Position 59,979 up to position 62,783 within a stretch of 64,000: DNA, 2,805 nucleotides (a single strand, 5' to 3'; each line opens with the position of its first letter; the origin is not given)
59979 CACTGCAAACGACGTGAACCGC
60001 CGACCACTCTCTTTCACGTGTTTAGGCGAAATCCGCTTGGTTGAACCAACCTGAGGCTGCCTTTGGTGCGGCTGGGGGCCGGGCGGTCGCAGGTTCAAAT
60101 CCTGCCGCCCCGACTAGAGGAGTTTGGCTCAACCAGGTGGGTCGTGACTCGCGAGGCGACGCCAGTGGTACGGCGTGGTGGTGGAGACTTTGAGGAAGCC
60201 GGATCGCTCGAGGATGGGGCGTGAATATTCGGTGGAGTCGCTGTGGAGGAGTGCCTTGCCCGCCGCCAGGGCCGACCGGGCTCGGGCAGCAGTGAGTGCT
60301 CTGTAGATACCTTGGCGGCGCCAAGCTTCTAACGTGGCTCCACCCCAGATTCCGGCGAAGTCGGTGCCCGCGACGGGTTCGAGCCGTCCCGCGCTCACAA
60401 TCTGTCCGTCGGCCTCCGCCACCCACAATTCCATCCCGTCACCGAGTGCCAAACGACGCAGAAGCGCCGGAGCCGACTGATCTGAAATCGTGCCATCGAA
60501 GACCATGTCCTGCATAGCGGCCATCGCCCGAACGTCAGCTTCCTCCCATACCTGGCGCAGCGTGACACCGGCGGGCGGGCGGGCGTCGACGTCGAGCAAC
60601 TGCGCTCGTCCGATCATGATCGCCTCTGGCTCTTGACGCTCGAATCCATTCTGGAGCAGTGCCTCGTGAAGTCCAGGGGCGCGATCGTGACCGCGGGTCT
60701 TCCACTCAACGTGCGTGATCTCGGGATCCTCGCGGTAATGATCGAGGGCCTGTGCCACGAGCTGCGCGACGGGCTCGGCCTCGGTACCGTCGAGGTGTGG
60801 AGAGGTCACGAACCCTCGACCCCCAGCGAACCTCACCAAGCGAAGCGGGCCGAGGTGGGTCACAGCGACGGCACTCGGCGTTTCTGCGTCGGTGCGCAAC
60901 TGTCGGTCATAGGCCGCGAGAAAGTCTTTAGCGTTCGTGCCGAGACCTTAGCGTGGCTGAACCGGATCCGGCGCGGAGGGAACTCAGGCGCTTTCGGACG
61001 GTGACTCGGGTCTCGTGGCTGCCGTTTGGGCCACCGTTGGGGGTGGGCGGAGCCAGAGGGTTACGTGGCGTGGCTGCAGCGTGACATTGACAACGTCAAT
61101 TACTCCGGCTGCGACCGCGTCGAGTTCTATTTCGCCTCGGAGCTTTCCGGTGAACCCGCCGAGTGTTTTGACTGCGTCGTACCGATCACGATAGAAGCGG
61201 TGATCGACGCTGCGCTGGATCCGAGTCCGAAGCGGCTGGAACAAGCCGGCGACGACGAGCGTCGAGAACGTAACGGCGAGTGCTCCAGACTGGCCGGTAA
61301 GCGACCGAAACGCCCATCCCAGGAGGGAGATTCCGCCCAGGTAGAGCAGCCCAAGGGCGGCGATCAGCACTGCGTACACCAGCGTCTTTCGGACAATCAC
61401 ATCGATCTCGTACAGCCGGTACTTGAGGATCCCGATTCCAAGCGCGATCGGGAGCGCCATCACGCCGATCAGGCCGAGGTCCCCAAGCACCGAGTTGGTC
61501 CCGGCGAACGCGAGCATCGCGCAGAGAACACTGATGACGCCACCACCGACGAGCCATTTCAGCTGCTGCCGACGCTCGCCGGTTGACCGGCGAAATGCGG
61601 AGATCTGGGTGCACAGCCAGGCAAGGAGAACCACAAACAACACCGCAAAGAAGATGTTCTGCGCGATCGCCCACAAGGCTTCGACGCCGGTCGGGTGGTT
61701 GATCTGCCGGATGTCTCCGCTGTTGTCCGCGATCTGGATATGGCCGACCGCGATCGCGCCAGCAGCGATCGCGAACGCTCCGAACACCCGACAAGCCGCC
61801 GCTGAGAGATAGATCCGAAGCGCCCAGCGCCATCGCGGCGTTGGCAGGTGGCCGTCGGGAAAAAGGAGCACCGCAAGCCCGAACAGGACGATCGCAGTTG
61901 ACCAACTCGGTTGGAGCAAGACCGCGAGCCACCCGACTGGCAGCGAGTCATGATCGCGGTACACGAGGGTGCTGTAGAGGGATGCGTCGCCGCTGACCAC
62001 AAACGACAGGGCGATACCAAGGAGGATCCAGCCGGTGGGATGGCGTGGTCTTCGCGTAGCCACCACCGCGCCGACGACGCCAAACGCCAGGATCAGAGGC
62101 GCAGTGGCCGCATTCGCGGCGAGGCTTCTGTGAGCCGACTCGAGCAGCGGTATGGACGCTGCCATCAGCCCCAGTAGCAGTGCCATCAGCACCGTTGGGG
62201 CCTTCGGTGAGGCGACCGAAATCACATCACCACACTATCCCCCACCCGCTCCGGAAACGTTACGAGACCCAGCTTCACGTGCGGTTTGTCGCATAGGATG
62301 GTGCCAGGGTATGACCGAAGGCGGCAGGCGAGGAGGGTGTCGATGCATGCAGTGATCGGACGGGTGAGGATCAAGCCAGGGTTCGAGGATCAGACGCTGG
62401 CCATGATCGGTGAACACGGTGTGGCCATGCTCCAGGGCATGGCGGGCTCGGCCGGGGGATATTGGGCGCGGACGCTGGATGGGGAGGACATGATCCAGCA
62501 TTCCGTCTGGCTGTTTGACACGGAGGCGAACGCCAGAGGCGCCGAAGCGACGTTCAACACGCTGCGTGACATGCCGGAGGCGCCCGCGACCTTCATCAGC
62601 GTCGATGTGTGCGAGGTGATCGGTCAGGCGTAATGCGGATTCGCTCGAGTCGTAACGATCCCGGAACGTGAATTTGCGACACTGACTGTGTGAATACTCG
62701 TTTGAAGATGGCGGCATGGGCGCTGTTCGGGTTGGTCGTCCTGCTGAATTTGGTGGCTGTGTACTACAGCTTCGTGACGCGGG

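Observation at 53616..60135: tRNA-Pro-targeted 6.5-kb island with perfect 67-bp att-like repeats but no recombinase gene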

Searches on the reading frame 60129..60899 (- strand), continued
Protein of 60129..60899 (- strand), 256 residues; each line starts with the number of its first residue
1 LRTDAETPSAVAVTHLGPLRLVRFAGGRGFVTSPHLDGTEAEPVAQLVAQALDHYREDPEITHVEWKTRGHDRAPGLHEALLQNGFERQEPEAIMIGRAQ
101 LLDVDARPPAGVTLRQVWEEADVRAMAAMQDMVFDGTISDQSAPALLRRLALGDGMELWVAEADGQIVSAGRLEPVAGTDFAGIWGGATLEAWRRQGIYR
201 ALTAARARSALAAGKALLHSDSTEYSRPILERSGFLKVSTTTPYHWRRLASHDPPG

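Call 44: find_encoding_contigs(protein=P0124, flank=10000, max_places=3)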
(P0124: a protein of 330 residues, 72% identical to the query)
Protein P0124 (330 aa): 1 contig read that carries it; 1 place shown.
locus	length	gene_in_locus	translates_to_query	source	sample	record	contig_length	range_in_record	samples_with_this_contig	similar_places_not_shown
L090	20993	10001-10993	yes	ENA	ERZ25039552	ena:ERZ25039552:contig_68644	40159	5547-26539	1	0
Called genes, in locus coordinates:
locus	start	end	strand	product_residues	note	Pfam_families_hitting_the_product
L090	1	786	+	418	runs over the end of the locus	PF00155:Aminotran_1_2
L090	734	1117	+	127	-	PF00475:IGPD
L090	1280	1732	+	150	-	PF00117:GATase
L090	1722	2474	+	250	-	PF00977:His_biosynth, PF03060:NMO (faint)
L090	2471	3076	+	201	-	PF01502:PRA-CH, PF01503:PRA-PH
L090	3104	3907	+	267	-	PF02811:PHP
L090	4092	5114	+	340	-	PF00291:PALP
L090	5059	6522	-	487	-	-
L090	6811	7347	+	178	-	PF01569:PAP2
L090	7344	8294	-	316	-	PF00149:Metallophos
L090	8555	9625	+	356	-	-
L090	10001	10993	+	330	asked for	PF13400:Tad, PF09977:Tad_C (weak)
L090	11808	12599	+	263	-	-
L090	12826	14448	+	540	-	PF25077:DUF7800, PF09423:PhoD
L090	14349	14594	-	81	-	PF01569:PAP2 (weak)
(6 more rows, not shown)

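Call 51: search_protein_families(library=phrogs, max_evalue=0.1, proteins=[L001:11130-11510:+, L001:14687-15247:+, L001:14510-14665:+, L001:14330-14446:+, L001:13215-14282:+, L001:15535-16458:+, L002:11671-13041:-])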
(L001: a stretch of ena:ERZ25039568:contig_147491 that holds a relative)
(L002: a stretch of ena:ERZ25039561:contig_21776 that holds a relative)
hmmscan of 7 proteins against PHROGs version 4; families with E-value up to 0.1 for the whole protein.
L001:11130-11510:+ (126 aa): 1 family
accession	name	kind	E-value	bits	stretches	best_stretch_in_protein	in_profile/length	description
phrog_20031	-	unknown function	0.029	14.3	1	4-63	374-432/453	-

L001:14687-15247:+ (186 aa): 0 families

L001:14510-14665:+ (51 aa): 0 families

L001:14330-14446:+ (38 aa): 0 families

L001:13215-14282:+ (355 aa): 1 family
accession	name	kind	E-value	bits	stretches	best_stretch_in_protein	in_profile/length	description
phrog_37569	-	head and packaging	0.06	13.3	1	111-173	130-193/368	major head protein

L001:15535-16458:+ (307 aa): 0 families

L002:11671-13041:- (456 aa): 4 families
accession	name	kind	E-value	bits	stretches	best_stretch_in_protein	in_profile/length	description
phrog_1740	-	transcription regulation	8.1e-18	65.2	1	16-164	59-214/567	RNA polymerase sigma factor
phrog_1190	-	transcription regulation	0.004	18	1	112-160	105-153/167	RNA polymerase sigma factor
phrog_26230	-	unknown function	0.021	16.2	1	119-167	65-113/125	-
phrog_3512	-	transcription regulation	0.066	14.4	0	114-163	64-110/130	sigma factor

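Call 52: search_protein_families(library=ncbifam, max_evalue=0.1, proteins=[L001:11130-11510:+, L001:14687-15247:+, L001:14510-14665:+, L001:14330-14446:+, L001:13215-14282:+, L001:15535-16458:+, L002:11671-13041:-])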
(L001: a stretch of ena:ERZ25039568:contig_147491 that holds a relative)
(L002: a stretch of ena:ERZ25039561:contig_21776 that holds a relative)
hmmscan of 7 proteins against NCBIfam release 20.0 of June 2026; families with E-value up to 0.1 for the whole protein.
L001:11130-11510:+ (126 aa): 0 families

L001:14687-15247:+ (186 aa): 0 families

L001:14510-14665:+ (51 aa): 0 families

L001:14330-14446:+ (38 aa): 1 family
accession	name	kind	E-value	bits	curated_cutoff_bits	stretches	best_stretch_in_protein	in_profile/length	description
NF040514.1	CAL67264_fam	equivalog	0.059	13.6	50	1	2-23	5-26/57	CAL67264 family membrane protein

L001:13215-14282:+ (355 aa): 1 family
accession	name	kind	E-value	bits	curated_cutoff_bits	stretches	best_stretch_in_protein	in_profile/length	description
TIGR03816.1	tadE_like_DECH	hypoth_equivalog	1.7e-06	28.2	50.95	1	30-102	8-80/109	Rv3654c family TadE-like protein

L001:15535-16458:+ (307 aa): 2 families
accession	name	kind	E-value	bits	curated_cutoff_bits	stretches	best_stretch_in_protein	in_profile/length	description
TIGR03816.1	tadE_like_DECH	hypoth_equivalog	0.001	19.2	50.95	1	3-50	10-55/109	Rv3654c family TadE-like protein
NF045771.1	MPN454_MG319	equivalog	0.0051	17.1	60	1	2-100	9-114/133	MG319/MPN454 family protein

L002:11671-13041:- (456 aa): 93 families (the best 25 are shown)
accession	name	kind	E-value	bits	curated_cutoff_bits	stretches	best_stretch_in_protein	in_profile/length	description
NF058625.1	sigma_PG0214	equivalog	7.6e-24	84.3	130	1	24-165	15-160/170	GFO_1088 family ECF-type sigma factor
NF006089.0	PRK08241.1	subfamily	1e-21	77.4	240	2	94-170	133-208/343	RNA polymerase subunit sigma-70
TIGR02983.1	SigE-fam_strep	subfamily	1.1e-21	77.4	141.55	1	11-165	4-157/162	SigE family RNA polymerase sigma factor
TIGR02937.1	sigma70-ECF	superfamily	1.8e-21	76.5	42.9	1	15-164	3-163/165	sigma-70 family RNA polymerase sigma factor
TIGR02985.1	Sig70_bacteroi1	subfamily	2e-21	76.9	126.4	1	16-162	4-158/162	RNA polymerase sigma-70 factor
NF004113.0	PRK05602.1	equivalog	7.9e-20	71.4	208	1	15-163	47-198/211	RNA polymerase sigma factor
TIGR02960.1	SigX5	hypoth_equivalog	9.7e-19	67.7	264.75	2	94-167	119-191/322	RNA polymerase sigma-70 factor, TIGR02960 family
NF007227.0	PRK09645.1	subfamily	2e-18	66.9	202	1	6-158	6-162/177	sigma-70 family RNA polymerase sigma factor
NF009172.0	PRK12519.1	subfamily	2.6e-18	66.2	222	1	13-166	29-186/194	RNA polymerase sigma factor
TIGR02950.1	SigM_subfam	subfamily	2.7e-18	66.3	147.95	1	16-162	3-154/159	RNA polymerase sigma factor, SigM family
TIGR02989.1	Sig-70_gvs1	subfamily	2.2e-17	63.4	124.55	1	15-163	3-155/158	RNA polymerase sigma-70 factor, Rhodopirellula/Verrucomicrobium family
NF009176.0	PRK12524.1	equivalog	1e-15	58.1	264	1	16-163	29-181/196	RNA polymerase sigma factor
NF007229.0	PRK09647.1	equivalog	1.6e-15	57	265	1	14-165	45-201/220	RNA polymerase sigma factor SigE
NF009190.0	PRK12538.1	equivalog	2.8e-15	56.7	303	1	12-164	64-217/233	RNA polymerase sigma factor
NF009166.1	PRK12513.1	equivalog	9.5e-15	54.8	206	1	16-162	25-182/193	RNA polymerase sigma factor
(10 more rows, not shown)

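Call 53: find_encoding_contigs(protein=P0123, flank=10000, max_places=3)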
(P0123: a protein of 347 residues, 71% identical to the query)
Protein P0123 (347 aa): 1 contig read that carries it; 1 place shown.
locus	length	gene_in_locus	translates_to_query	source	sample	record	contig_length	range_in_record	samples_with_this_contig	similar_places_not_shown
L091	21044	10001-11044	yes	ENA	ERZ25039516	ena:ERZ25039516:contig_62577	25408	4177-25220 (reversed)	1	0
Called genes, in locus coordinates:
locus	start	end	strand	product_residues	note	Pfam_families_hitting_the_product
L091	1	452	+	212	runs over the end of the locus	?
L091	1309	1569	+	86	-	PF06742:DUF1214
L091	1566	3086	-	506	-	PF04542:Sigma70_r2, PF04545:Sigma70_r4, PF08281:Sigma70_r4_2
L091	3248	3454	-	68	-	-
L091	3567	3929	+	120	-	-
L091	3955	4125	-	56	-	-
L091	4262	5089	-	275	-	PF06724:DUF1206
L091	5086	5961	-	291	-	PF00781:DAGK_cat, PF19279:YegS_C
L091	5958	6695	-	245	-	PF01569:PAP2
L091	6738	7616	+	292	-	PF01569:PAP2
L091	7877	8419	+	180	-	-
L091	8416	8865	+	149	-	PF07332:Phage_holin_3_6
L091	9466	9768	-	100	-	-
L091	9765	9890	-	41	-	-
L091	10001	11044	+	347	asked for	PF13400:Tad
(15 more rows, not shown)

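Call 54: find_encoding_contigs(protein=P0187, flank=10000, max_places=3)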
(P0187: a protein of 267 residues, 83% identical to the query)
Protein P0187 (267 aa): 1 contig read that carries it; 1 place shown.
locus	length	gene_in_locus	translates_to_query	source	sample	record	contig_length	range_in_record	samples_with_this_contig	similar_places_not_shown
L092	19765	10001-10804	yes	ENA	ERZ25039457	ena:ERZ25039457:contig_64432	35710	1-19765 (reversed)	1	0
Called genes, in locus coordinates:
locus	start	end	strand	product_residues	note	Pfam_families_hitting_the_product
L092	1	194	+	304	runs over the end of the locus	PF07687:M20_dimer (weak)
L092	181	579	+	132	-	-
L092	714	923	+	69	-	-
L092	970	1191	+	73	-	-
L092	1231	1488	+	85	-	-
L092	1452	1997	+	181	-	-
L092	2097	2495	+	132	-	-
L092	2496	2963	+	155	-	-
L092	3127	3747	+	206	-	-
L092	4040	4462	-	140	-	-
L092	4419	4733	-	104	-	-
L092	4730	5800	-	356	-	PF12773:DZR (faint), PF13240:Zn_Ribbon_1, PF00211:Guanylate_cyc, PF13191:AAA_16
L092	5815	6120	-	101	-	-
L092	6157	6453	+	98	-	-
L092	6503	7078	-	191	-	-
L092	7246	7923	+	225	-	-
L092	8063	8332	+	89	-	-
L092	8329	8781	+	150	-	-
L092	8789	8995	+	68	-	-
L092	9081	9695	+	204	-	PF01252:Peptidase_A8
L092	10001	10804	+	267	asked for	-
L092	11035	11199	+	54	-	PF04964:Flp_Fap (weak)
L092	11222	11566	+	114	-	-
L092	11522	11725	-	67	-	-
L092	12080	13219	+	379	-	PF09977:Tad_C (weak)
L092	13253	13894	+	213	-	-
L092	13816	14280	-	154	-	PF00072:Response_reg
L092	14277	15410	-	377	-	PF23539:DUF7134, PF07730:HisKA_3, PF02518:HATPase_c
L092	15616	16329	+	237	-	-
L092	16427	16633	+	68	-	-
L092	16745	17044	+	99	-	-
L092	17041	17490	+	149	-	PF07676:PD40 (faint)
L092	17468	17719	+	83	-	-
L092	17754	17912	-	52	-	-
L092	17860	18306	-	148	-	PF00702:Hydrolase (weak)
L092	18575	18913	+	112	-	-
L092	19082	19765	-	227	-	?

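Call 61: find_homologous_proteins(query=L001:11130-11507:+, max_evalue=0.01)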
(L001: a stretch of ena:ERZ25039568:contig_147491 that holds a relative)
Query L001:11130-11507:+ (126 aa): 3 proteins with E <= 0.01 among 63 candidates.
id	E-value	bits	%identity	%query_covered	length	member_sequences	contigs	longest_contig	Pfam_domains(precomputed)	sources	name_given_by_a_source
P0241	4.8e-66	238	100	100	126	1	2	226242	-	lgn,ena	-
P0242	3.8e-44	168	78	98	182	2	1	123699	-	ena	-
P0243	1.3e-25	108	59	98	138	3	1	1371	-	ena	-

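Call 62: find_encoding_contigs(protein=P0242, flank=10000, max_places=4)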
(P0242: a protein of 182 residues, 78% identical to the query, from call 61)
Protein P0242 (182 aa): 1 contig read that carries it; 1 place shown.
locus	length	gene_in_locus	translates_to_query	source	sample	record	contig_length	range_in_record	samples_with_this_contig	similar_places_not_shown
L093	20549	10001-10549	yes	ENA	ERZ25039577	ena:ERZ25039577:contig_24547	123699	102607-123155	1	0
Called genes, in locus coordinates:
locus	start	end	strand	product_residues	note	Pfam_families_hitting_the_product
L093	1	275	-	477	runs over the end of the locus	PF06609:TRI12, PF07690:MFS_1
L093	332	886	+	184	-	-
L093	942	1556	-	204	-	PF04185:Phosphoesterase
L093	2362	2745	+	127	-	-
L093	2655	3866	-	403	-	PF13400:Tad, PF13519:VWA_2 (faint)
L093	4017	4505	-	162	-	PF00211:Guanylate_cyc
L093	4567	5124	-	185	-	-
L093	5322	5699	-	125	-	-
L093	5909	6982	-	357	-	-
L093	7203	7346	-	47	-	-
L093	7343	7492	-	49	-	-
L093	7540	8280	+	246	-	-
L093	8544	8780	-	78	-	-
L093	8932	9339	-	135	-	-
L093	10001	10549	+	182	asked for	-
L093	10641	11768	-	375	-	PF04545:Sigma70_r4 (weak), PF08281:Sigma70_r4_2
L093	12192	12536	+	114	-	PF13400:Tad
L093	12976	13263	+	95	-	-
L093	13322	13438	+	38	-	-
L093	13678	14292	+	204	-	-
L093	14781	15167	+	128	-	-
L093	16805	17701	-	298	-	-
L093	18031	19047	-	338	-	PF13481:AAA_25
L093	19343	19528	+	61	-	-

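Call 68: search_protein_families(library=pfam, max_evalue=0.01, proteins=[L093:16805-17875:-, L093:16258-16539:-, L093:16170-17510:-, L093:17607-17921:-, L093:17979-18269:-, L093:18031-19497:-, L093:19322-19987:-, L093:19894-20103:-, L093:18930-19178:-])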
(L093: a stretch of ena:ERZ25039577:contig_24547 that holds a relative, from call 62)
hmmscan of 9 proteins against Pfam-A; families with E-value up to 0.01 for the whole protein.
L093:16805-17875:- (356 aa): 0 families

L093:16258-16539:- (93 aa): 1 family
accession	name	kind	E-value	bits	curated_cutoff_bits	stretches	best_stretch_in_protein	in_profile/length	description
PF00589.27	Phage_integrase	-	0.00068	19.9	27.1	1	4-31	142-168/172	Phage integrase family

L093:16170-17510:- (446 aa): 0 families

L093:17607-17921:- (104 aa): 3 families
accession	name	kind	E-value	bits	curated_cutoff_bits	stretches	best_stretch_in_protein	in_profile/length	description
PF12728.13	HTH_17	-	0.00023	21.8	27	1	17-49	3-36/51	Helix-turn-helix domain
PF02954.25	HTH_8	-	0.0055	16.9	22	0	19-34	22-37/42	Bacterial regulatory protein, Fis family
PF13384.12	HTH_23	-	0.0073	16.5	24.6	0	18-33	20-35/50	Homeodomain-like domain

L093:17979-18269:- (96 aa): 0 families

L093:18031-19497:- (488 aa): 1 family
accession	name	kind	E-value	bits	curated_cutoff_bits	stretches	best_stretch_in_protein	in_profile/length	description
PF13481.12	AAA_25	-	6.6e-14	52.4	27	1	140-286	41-194/195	AAA domain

L093:19322-19987:- (221 aa): 1 family
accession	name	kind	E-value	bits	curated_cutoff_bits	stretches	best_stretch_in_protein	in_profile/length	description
PF09250.16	Prim-Pol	-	1.8e-07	32.1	22.8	1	18-122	47-150/158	Bifunctional DNA primase/polymerase, N-terminal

L093:19894-20103:- (69 aa): 0 families

L093:18930-19178:- (82 aa): 0 families

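Call 75: find_related_loci(query=L093:18031-19047:-, collection=viral_contigs, flank=10000)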
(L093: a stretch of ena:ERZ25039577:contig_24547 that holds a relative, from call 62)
Query L093:18031-19047:- (338 aa) in viral_contigs; peptide patterns used: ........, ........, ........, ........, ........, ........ (x = any residue, [..] = any of these).
8 stretches matched a pattern, but none encodes a relative of the query by tblastn (E <= 1e-3).

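Call 86: find_encoding_contigs(protein=P0201, flank=10000, max_places=4)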
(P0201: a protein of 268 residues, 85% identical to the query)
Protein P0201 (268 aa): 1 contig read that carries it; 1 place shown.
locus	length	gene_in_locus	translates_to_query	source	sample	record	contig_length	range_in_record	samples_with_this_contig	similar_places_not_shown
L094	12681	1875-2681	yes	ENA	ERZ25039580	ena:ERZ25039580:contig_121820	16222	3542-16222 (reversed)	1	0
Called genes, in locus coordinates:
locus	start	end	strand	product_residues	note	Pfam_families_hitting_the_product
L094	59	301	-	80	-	-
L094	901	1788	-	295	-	PF04542:Sigma70_r2, PF04545:Sigma70_r4 (weak), PF08281:Sigma70_r4_2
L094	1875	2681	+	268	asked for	PF13400:Tad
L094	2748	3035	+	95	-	-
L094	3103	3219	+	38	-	-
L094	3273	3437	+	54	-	-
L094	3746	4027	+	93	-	-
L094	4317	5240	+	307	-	PF13400:Tad, PF09977:Tad_C (weak)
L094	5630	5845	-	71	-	PF13783:DUF4177 (weak)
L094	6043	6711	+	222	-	PF07638:Sigma70_ECF (faint), PF04542:Sigma70_r2, PF08281:Sigma70_r4_2, PF04545:Sigma70_r4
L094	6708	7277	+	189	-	-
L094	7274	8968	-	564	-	PF00587:tRNA-synt_2b, PF04073:tRNA_edit, PF03129:HGTP_anticodon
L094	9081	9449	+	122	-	-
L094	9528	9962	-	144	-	PF07992:Pyr_redox_2, PF00070:Pyr_redox, PF01266:DAO (faint)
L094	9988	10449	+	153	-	-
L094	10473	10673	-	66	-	PF00364:Biotin_lipoyl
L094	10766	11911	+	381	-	PF00676:E1_dh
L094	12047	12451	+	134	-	PF02779:Transket_pyr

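Call 87: find_encoding_contigs(protein=P0003, flank=10000, max_places=4)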
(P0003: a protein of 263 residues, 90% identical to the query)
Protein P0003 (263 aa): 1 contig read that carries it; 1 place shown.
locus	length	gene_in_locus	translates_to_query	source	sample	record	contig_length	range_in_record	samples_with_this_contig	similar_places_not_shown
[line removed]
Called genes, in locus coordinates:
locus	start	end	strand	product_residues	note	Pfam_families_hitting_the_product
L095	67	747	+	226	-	PF01149:Fapy_DNA_glyco (faint), PF06831:H2TH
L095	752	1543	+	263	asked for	PF00583:Acetyltransf_1 (faint), PF13673:Acetyltransf_10 (weak), PF13508:Acetyltransf_7 (weak)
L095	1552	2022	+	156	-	PF00578:AhpC-TSA, PF08534:Redoxin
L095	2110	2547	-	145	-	-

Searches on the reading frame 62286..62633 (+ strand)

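Call 9: search_protein_families(library=pfam, max_evalue=0.1, proteins=[window:62286-62633:+])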
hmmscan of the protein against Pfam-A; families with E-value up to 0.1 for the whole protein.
window:62286-62633:+ (115 aa): 1 family
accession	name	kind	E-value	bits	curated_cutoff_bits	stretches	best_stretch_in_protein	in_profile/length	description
PF03992.22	ABM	-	0.065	13.8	23.1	1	20-75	1-57/78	Antibiotic biosynthesis monooxygenase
